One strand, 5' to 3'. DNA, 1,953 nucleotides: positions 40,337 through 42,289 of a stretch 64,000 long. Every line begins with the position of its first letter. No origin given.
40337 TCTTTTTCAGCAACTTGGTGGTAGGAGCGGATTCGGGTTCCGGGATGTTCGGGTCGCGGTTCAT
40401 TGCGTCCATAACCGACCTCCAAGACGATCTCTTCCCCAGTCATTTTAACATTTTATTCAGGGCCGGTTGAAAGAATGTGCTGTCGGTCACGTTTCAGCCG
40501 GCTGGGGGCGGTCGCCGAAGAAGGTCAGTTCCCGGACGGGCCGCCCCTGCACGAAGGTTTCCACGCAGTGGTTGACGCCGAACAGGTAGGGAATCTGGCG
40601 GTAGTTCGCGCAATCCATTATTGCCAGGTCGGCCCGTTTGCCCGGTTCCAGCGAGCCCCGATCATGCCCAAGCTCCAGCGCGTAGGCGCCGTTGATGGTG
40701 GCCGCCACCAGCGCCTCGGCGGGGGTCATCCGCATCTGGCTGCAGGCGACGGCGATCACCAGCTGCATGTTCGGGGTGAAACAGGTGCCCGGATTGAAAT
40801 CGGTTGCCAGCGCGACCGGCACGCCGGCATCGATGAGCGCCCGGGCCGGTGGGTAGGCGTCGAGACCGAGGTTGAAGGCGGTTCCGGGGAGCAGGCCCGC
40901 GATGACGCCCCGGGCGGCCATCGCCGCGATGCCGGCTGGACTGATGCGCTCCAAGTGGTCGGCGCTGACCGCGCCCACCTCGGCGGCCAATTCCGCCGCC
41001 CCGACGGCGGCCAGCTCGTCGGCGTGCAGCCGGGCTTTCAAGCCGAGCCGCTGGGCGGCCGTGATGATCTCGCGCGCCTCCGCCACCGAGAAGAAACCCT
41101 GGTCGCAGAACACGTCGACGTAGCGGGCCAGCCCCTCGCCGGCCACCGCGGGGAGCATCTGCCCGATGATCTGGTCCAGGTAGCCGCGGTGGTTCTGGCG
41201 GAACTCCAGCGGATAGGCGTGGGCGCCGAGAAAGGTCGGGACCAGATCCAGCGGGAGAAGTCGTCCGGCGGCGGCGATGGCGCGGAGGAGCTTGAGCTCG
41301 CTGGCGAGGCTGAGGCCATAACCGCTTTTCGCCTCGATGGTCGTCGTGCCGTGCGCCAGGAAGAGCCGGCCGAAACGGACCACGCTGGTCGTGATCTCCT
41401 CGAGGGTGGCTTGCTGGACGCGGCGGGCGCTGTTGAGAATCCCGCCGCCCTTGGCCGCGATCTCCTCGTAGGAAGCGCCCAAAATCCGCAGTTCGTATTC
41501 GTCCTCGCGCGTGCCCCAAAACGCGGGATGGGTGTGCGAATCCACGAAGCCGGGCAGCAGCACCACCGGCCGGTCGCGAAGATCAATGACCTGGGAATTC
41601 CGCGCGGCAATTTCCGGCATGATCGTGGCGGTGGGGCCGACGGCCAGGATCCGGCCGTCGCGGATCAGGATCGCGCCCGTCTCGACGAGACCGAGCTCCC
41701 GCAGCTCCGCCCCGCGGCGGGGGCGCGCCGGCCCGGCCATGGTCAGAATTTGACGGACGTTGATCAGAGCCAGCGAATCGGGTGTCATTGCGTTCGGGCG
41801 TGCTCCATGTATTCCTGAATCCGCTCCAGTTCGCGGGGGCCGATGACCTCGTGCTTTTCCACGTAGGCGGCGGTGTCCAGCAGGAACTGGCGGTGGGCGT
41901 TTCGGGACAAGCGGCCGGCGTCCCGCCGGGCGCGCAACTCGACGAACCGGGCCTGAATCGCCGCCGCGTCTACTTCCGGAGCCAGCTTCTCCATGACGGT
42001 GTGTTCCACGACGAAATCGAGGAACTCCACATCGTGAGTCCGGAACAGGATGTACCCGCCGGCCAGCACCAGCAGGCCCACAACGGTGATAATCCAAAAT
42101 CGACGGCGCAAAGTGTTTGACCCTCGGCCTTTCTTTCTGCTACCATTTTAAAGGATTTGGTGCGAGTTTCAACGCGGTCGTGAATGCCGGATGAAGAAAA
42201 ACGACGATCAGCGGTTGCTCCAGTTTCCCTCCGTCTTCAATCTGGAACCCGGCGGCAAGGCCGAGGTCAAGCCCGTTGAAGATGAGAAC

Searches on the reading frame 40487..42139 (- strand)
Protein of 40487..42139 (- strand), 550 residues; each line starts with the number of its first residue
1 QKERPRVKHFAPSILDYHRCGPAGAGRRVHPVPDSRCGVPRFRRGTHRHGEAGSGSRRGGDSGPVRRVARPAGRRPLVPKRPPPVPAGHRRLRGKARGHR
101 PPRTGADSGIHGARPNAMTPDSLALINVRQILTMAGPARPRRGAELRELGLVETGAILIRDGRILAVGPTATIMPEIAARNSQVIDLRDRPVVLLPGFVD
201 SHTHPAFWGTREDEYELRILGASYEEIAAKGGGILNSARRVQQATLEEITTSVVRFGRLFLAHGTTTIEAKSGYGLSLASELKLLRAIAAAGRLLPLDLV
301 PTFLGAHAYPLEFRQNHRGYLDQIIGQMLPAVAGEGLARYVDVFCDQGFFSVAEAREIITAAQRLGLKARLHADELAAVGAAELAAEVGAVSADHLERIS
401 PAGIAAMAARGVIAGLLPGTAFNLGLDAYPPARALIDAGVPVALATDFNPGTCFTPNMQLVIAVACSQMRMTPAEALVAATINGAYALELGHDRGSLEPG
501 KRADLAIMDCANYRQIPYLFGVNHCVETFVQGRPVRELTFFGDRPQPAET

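Call 54: search_protein_families(library=ncbifam, proteins=[window:40487-42139:-], max_evalue=0.00001)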
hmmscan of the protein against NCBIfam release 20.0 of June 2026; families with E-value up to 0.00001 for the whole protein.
window:40487-42139:- (550 aa): 19 families
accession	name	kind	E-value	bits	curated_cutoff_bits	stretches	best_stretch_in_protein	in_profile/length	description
TIGR01224.1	hutI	equivalog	4.4e-128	427.3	298.15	1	153-532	2-375/377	imidazolonepropionase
NF006056.0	PRK08204.1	subfamily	4.3e-20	71.9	391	2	350-522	199-393/449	hypothetical protein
NF006679.0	PRK09228.1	subfamily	1.6e-17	63.4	351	2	402-512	277-389/433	guanine deaminase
TIGR02967.1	guan_deamin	equivalog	4.9e-17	62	375.4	1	400-514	250-366/401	guanine deaminase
NF006549.0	PRK09045.1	equivalog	3e-15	55.8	540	1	393-528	257-398/444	TRZ/ATZ family hydrolase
NF051886.1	XaaProDiPepCaul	equivalog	2.3e-12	46.7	500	0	467-518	332-383/398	Xaa-Pro dipeptidase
NF006055.0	PRK08203.1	equivalog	1.2e-11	43.8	532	1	395-513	273-395/455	8-oxoguanine deaminase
NF005557.0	PRK07228.1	equivalog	1.8e-11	43.4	522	1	433-518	292-384/445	5'-deoxyadenosine deaminase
NF011989.0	PRK15446.2-5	equivalog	2.6e-11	42.9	565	1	436-512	292-362/385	alpha-D-ribose 1-methylphosphonate 5-triphosphate diphosphatase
NF006689.0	PRK09237.1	equivalog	1.5e-10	40.2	371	0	156-216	24-76/383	amidohydrolase/deacetylase family metallohydrolase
NF006681.0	PRK09229.1-2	equivalog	1.6e-10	40.3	362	1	384-514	263-392/451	formimidoylglutamate deiminase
NF011990.0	PRK15446.2-6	subfamily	1.1e-09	37.6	233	0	432-536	292-383/390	alpha-D-ribose 1-methylphosphonate 5-triphosphate diphosphatase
NF004701.0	PRK06038.1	equivalog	1.2e-07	30.8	609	0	432-518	284-375/432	N-ethylammeline chlorohydrolase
TIGR02318.1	phosphono_phnM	equivalog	1.3e-07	30.9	390.55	0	432-511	285-359/376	phosphonate metabolism protein PhnM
NF011984.0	PRK15446.1-5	equivalog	8.2e-07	28.2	260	0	432-509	289-360/379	alpha-D-ribose 1-methylphosphonate 5-triphosphate diphosphatase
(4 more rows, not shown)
